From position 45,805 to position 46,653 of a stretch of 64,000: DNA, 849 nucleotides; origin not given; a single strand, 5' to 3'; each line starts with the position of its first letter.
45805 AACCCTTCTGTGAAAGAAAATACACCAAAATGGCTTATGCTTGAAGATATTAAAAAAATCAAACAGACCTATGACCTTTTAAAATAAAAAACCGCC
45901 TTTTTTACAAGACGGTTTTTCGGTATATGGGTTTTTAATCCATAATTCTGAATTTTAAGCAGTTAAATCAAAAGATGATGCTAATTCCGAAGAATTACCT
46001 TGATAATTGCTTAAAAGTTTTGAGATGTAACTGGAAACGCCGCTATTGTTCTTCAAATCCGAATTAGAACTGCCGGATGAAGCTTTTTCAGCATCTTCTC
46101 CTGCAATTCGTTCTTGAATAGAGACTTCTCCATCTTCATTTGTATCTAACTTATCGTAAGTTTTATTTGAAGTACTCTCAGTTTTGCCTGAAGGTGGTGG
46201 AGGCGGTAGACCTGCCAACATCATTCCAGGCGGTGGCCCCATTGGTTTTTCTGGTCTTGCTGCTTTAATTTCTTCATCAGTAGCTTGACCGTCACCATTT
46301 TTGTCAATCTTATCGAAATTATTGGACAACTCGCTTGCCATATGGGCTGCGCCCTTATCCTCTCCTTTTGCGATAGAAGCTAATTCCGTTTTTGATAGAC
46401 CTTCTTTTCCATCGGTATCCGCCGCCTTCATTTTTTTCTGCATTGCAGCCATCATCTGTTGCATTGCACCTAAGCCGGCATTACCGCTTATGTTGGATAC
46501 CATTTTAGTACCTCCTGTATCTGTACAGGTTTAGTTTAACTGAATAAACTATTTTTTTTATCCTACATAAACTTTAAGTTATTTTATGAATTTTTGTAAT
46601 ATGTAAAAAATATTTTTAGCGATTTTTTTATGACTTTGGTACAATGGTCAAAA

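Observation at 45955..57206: Neighbourhood of eukaryote-like modules around a giant coiled-coil gene: EF-hand, 2651-aa filament-type protein, 33-aa repeat protein, calpain/papain-like peptidase, SLOG protein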

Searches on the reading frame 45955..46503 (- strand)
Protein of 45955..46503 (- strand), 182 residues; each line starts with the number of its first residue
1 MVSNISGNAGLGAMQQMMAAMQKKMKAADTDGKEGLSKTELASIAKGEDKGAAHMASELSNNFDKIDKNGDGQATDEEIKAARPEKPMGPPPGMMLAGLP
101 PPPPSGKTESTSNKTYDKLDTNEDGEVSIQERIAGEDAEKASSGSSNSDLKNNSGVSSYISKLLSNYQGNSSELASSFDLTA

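Call 4: search_protein_families(library=pfam, proteins=[window:45955-46503:-], max_evalue=1)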
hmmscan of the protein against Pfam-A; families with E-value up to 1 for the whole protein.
window:45955-46503:- (182 aa): 7 families
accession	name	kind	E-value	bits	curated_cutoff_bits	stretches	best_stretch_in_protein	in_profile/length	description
PF00036.39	EF-hand_1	-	2e-07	30.5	25.4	1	61-81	4-24/29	EF hand domain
PF13405.12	EF-hand_6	-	9.5e-07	28.5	25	1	62-82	5-25/30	EF-hand domain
PF13499.12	EF-hand_7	-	3.1e-06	27.9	30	2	63-131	8-61/67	EF-hand domain pair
PF13202.12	EF-hand_5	-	4.3e-05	23.2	25.9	2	63-80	5-22/25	EF hand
PF10591.15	SPARC_Ca_bdg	-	0.028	15.1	22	0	38-81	35-78/113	Secreted protein acidic and rich in cysteine Ca binding region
PF00404.24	Dockerin_1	-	0.2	12.3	22.9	0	108-128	25-45/57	Dockerin type I domain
PF18477.7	PIN_9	-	0.21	12.3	26.3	1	40-77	43-78/116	PIN like domain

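Call 5: search_protein_families(library=ncbifam, proteins=[window:45955-46503:-], max_evalue=1)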
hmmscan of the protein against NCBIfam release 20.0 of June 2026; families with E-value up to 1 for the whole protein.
window:45955-46503:- (182 aa): 4 families
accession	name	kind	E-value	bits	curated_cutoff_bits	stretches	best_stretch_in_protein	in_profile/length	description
NF041410.1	XopAW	subfamily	1.4e-13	51.2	120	1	15-165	21-147/235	XopAW family type III secretion system calcium-binding effector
NF053806.1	lanmdlnLanM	equivalog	0.024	14.7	135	0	14-45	92-123/132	lanmodulin LanM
NF038285.1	deiodinase_rel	hypoth_equivalog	0.026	14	250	1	17-81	58-119/347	deiodinase family protein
NF045738.1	MPN121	equivalog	0.073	13.3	150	0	38-69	69-100/122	MPN121 family protein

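Call 56: search_protein_families(library=padloc, proteins=[window:45955-46503:-], max_evalue=0.1)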
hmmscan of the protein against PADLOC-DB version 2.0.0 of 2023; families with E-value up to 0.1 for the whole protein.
window:45955-46503:- (182 aa): 0 families

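Call 57: search_protein_families(library=phrogs, proteins=[window:45955-46503:-], max_evalue=0.1)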
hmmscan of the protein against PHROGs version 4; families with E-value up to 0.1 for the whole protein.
window:45955-46503:- (182 aa): 0 families

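Call 87: search_solved_structures(query=window:45955-46503:-, max_evalue=0.01)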
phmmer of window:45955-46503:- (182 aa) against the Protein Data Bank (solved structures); distinct sequences matched with E-value up to 0.01: 7.
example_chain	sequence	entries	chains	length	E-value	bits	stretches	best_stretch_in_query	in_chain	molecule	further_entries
1bod_A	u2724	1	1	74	3.5e-05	27.4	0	57-82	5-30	CALBINDIN D9K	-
2r2i_A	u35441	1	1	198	0.0014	22.1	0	28-79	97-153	Guanylyl cyclase-activating protein 1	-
1boc_A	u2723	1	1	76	0.0048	20.4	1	26-80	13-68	CALBINDIN D9K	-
1kcy_A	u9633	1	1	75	0.0068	19.9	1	25-80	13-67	calbindin D9k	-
1ht9_A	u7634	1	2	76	0.0089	19.6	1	25-80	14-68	CALBINDIN D9K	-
1cdn_A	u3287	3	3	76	0.0097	19.4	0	24-80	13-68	CALBINDIN D9K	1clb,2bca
1b1g_A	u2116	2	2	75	0.0098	19.4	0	25-80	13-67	PROTEIN (CALBINDIN D9K) | CALBINDIN D9K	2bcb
